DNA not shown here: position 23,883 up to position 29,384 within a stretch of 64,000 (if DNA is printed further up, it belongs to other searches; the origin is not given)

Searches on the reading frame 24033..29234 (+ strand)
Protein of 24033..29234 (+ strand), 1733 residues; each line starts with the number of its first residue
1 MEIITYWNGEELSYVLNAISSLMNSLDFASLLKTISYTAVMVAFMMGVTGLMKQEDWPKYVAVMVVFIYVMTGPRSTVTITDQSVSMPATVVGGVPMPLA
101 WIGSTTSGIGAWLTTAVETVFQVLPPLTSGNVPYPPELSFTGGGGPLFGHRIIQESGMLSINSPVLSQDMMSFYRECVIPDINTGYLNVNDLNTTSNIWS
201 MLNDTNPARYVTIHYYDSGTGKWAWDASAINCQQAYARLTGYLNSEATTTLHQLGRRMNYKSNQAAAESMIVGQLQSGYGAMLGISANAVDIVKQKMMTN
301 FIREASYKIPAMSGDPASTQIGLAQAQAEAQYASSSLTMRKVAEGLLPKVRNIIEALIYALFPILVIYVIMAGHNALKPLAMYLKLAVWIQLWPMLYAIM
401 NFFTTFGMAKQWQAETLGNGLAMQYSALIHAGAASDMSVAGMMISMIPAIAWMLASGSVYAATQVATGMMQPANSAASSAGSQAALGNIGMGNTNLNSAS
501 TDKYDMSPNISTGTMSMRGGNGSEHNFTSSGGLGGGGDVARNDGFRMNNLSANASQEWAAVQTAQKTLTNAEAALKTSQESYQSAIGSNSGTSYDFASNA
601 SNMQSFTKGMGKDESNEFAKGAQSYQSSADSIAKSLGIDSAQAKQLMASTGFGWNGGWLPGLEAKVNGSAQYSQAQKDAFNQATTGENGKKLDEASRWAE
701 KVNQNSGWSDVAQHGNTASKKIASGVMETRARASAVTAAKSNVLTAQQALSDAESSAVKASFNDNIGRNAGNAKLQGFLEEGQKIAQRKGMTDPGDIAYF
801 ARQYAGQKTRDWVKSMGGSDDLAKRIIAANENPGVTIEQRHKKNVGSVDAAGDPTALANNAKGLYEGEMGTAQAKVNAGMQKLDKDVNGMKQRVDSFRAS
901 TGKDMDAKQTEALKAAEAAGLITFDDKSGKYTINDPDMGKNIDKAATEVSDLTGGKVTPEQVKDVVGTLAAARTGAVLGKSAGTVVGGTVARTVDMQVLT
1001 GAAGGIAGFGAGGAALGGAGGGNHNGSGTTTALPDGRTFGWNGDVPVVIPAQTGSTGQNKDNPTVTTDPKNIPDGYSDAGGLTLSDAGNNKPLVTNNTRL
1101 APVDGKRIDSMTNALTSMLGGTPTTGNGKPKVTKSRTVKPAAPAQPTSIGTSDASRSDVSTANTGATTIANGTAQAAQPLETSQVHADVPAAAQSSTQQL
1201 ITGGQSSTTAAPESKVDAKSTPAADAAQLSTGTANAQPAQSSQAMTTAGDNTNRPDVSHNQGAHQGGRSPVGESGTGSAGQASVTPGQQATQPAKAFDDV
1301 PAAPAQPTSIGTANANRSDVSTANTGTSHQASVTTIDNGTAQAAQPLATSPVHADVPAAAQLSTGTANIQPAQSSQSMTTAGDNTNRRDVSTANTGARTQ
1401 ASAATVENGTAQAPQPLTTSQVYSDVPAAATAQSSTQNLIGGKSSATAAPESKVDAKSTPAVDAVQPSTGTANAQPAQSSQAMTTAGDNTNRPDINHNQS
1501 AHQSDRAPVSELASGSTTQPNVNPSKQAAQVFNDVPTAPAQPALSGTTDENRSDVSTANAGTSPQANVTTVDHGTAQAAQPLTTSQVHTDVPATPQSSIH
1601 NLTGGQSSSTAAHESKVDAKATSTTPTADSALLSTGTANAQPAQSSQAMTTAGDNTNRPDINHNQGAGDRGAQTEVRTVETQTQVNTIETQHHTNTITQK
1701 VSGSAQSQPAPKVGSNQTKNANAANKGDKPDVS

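Call 10: search_protein_families(library=pfam, proteins=[window:24033-29234:+], max_evalue=0.001)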
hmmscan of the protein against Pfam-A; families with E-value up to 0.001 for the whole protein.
window:24033-29234:+ (1733 aa): 1 family
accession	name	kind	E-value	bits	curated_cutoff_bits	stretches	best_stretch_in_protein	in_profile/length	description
PF07916.16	TraG_N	-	3.2e-77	260.9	36.1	1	2-476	1-461/462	TraG-like protein, N-terminal region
